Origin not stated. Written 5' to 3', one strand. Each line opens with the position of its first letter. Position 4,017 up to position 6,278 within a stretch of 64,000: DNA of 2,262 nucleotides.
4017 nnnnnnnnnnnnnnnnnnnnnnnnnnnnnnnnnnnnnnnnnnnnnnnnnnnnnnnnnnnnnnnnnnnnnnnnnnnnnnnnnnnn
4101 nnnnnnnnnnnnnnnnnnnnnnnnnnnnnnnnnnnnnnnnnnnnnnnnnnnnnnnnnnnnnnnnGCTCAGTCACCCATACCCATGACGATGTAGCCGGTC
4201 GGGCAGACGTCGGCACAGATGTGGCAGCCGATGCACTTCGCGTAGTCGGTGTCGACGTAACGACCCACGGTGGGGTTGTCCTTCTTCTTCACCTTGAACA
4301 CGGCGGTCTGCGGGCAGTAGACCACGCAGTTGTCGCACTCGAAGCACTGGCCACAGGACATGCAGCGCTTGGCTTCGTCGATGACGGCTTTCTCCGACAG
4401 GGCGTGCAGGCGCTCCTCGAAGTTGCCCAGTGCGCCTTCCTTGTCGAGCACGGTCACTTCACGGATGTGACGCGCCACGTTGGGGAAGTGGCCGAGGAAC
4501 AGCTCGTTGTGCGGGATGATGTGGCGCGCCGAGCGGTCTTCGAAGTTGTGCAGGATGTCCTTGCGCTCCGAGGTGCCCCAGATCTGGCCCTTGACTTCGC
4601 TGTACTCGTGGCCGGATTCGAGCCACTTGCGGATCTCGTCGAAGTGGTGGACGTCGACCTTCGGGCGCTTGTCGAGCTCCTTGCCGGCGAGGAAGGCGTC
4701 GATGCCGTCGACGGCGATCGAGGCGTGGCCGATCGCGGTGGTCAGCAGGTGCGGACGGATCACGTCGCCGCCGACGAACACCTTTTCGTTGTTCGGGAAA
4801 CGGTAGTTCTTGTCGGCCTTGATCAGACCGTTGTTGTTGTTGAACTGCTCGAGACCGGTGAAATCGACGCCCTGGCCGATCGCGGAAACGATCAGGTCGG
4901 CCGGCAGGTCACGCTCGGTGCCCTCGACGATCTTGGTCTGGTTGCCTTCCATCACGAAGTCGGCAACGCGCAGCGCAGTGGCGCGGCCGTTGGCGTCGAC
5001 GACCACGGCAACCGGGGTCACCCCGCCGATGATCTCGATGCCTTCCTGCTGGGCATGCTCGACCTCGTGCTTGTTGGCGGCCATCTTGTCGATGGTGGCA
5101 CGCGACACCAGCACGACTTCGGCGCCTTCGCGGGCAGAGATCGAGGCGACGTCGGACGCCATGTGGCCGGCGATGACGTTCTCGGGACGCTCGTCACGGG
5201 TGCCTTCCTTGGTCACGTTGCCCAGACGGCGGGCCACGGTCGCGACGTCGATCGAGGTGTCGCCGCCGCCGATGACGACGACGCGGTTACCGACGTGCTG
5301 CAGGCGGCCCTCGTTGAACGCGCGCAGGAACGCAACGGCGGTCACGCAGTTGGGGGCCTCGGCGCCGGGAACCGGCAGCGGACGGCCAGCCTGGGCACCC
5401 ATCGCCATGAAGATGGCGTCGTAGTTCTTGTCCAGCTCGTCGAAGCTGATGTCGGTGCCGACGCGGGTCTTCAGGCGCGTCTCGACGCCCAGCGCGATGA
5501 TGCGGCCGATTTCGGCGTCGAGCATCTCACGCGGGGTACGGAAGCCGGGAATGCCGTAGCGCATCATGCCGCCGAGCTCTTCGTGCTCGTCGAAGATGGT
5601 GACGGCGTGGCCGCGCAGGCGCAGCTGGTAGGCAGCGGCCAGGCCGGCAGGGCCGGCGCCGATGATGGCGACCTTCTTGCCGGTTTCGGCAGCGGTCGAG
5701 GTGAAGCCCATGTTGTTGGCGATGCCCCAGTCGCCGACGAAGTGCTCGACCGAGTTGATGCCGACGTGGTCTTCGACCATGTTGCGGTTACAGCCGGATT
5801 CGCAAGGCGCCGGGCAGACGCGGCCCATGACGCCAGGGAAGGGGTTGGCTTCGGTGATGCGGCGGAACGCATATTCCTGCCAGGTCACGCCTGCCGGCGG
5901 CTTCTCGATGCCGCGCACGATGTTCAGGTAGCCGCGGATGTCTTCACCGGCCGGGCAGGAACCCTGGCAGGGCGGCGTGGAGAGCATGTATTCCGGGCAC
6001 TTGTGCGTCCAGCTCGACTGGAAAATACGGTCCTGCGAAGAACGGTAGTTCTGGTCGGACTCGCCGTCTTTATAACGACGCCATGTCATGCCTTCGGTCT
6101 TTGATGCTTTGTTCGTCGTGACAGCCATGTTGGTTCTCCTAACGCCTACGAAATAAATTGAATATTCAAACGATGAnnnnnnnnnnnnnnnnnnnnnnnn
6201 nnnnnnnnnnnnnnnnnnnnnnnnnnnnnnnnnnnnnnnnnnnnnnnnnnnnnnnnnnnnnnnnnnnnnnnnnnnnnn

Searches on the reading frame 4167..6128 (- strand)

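Call 71: search_protein_families(library=pfam, proteins=[window:4167-6128:-], max_evalue=0.00001)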
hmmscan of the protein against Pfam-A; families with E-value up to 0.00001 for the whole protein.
window:4167-6128:- (653 aa): 9 families
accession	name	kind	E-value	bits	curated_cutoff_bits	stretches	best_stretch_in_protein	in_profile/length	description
PF07992.20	Pyr_redox_2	-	4.2e-30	105.6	26.1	1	151-469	1-291/291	Pyridine nucleotide-disulphide oxidoreductase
PF14691.11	Fer4_20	-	2.9e-15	56.5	25.8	1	50-138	28-111/113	Dihydroprymidine dehydrogenase domain II, 4Fe-4S cluster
PF00070.33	Pyr_redox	-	4.4e-11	43.6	22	0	320-389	7-80/82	Pyridine nucleotide-disulphide oxidoreductase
PF13450.12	NAD_binding_8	-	7.9e-11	42.5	21.9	1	155-190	1-36/68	NAD(P)-binding Rossmann-like domain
PF13738.12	Pyr_redox_3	-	2.1e-08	34.2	30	0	239-373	128-262/305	Pyridine nucleotide-disulphide oxidoreductase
PF12838.12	Fer4_7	-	2.7e-08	34.6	27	1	594-645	1-51/52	4Fe-4S dicluster domain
PF14697.11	Fer4_21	-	6.4e-07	29.9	35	1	594-649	7-59/59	4Fe-4S dicluster domain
PF13484.11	Fer4_16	-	5.5e-06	27.5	30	0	631-648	1-18/66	4Fe-4S double cluster binding domain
PF03486.20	HI0933_like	-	1e-05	25.6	50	0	152-186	2-36/244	HI0933-like protein Rossmann domain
